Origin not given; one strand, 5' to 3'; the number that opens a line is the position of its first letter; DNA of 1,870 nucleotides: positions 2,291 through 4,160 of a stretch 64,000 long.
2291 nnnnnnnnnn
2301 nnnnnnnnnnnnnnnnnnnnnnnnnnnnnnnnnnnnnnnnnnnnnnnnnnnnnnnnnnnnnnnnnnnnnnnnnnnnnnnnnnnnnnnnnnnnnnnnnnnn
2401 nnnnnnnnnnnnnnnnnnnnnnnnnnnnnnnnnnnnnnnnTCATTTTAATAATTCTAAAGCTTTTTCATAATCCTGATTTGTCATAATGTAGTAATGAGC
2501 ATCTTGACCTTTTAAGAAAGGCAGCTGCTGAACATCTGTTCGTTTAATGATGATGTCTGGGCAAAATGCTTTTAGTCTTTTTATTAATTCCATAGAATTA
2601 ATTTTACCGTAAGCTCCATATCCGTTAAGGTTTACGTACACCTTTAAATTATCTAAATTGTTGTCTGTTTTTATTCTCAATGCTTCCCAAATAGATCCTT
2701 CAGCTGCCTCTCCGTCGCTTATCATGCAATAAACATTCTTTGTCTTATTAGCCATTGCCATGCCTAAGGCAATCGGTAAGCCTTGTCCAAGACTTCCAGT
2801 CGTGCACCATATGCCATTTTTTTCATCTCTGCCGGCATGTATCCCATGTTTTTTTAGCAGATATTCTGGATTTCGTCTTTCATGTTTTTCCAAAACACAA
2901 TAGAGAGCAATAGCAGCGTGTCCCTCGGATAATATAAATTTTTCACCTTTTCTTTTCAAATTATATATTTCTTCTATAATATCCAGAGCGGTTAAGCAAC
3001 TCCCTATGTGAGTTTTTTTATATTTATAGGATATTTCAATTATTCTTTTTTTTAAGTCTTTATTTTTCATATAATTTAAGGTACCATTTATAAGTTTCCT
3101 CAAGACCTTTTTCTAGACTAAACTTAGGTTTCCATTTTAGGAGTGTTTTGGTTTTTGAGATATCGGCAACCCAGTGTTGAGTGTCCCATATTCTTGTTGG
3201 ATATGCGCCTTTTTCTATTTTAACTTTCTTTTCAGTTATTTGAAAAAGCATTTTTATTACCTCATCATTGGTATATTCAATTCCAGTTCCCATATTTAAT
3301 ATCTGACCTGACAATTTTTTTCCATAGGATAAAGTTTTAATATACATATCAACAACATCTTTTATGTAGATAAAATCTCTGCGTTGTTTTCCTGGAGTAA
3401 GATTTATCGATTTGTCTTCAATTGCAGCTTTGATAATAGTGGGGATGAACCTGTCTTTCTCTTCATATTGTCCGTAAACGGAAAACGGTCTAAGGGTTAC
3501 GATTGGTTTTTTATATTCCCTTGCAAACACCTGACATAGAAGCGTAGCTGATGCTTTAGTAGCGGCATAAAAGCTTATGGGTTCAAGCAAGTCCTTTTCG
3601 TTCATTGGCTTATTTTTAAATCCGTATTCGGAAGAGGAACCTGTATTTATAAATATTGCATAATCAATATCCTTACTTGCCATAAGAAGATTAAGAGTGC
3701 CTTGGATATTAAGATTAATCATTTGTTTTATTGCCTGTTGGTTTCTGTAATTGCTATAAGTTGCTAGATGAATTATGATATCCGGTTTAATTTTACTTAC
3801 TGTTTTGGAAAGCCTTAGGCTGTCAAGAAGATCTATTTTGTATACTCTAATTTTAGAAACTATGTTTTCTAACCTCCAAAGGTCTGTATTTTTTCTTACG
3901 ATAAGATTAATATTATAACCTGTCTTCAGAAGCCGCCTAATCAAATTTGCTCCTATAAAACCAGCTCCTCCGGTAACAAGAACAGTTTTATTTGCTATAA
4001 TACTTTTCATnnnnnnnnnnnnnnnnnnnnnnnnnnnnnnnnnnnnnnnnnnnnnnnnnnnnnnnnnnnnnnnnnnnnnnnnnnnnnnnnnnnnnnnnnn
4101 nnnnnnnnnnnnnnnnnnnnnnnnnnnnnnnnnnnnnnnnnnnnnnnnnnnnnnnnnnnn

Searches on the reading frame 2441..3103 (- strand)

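Call 11: search_protein_families(library=pfam, proteins=[window:2441-3103:-], max_evalue=0.0001)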
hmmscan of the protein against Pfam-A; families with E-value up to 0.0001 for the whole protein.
window:2441-3103:- (220 aa): 3 families
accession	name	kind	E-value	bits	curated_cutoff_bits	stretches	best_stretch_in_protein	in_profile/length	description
PF00456.26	Transketolase_N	-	4.6e-10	39.4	22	1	32-179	24-205/334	Transketolase, thiamine diphosphate binding domain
PF02775.26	TPP_enzyme_C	-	9.4e-06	25.9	21.9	1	100-167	25-90/151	Thiamine pyrophosphate enzyme, C-terminal TPP binding domain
PF13292.11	DXP_synthase_N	-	2.7e-05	24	21.2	1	14-168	22-179/274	1-deoxy-D-xylulose-5-phosphate synthase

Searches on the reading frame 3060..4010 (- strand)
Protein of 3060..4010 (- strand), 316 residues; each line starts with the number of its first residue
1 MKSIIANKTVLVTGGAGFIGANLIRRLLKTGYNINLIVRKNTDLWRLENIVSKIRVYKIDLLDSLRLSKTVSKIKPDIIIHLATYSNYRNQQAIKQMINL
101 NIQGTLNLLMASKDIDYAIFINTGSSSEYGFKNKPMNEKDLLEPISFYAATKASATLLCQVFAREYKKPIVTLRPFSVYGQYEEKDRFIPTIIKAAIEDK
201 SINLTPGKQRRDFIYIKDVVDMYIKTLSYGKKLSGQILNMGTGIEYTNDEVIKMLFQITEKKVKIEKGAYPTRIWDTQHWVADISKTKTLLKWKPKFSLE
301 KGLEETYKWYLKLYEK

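Call 11: search_protein_families(library=pfam, proteins=[window:3060-4010:-], max_evalue=0.0001)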
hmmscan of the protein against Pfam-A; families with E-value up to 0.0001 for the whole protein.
window:3060-4010:- (316 aa): 9 families
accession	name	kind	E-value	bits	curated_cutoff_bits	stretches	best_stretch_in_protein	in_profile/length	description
PF01370.27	Epimerase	-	3.9e-49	167.7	20.9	1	10-241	1-240/240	NAD dependent epimerase/dehydratase family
PF16363.11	GDP_Man_Dehyd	-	5.3e-48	164.6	27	1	11-306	1-332/332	GDP-mannose 4,6 dehydratase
PF01073.25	3Beta_HSD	-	4.3e-19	69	22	1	11-224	1-226/280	3-beta hydroxysteroid dehydrogenase/isomerase family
PF04321.23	RmlD_sub_bind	-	4.4e-15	55.9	27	1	9-206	2-177/287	RmlD substrate binding domain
PF02719.21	Polysacc_synt_2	-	5.3e-14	52.5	20.2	1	10-261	1-249/293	Polysaccharide biosynthesis protein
PF07993.18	NAD_binding_4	-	7.4e-11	42.1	20.1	1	12-208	1-241/258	Male sterility protein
PF00106.31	adh_short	-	1.2e-09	38.3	26.6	1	8-169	1-170/195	short chain dehydrogenase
PF05368.20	NmrA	-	1.8e-06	28.2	27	0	7-74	2-70/298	NmrA-like family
PF08659.16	KR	-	1e-05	25.9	22.6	1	9-127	2-138/180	KR domain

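Call 32: search_protein_families(library=ncbifam, proteins=[window:3060-4010:-], max_evalue=0.000001)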
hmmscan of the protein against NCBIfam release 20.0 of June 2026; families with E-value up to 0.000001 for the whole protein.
window:3060-4010:- (316 aa): 28 families (the best 25 are shown)
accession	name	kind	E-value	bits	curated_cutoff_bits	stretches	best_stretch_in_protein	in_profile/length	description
TIGR01181.1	dTDP_gluc_dehyt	equivalog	3.3e-44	151.3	365.1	1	10-312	2-313/321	dTDP-glucose 4,6-dehydratase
TIGR04180.1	EDH_00030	hypoth_equivalog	5e-44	150.5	475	1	10-298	1-297/297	NAD-dependent 4,6-dehydratase LegB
TIGR01179.1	galE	equivalog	9.1e-35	120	262.3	1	10-312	2-327/332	UDP-glucose 4-epimerase GalE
TIGR02197.1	heptose_epim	equivalog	1e-33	116.9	274.6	1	10-312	1-315/316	ADP-glyceromanno-heptose 6-epimerase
NF007490.0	PRK10084.1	subfamily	1.3e-29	103.4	649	2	138-312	157-336/361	dTDP-glucose 4,6-dehydratase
TIGR02622.1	CDP_4_6_dhtase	equivalog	3.5e-26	92.2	278.45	1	6-314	3-334/352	CDP-glucose 4,6-dehydratase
NF011728.1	PRK15181.1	equivalog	3.8e-26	91.9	760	1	2-312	10-339/348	Vi polysaccharide biosynthesis UDP-N-acetylglucosaminuronic acid C-4 epimerase TviC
NF007582.0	PRK10217.1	equivalog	1.8e-25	89.8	698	1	8-311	2-332/355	dTDP-glucose 4,6-dehydratase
NF047922.1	GDPFucSynFcl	equivalog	6.1e-22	78.5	500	1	7-312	2-303/308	GDP-L-fucose synthase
NF007956.0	PRK10675.1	subfamily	7.4e-17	61.5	394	1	9-136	2-136/338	UDP-glucose 4-epimerase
TIGR03466.1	HpnA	hypoth_equivalog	9.3e-17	60.9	367.65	1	9-237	2-227/327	hopanoid-associated sugar epimerase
NF008360.0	PRK11150.1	equivalog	1.2e-16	60.9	452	1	10-288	2-284/310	ADP-glyceromanno-heptose 6-epimerase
NF042423.1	oxyalk_red_Shew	equivalog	1.1e-14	54.3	580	1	8-254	9-246/331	2-alkyl-3-oxoalkanoate reductase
TIGR01214.1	rmlD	equivalog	4.7e-14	52.1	224.05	1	9-203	1-174/285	dTDP-4-dehydrorhamnose reductase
TIGR01472.1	gmd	equivalog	1.6e-13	50.6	415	1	8-166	1-173/342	GDP-mannose 4,6-dehydratase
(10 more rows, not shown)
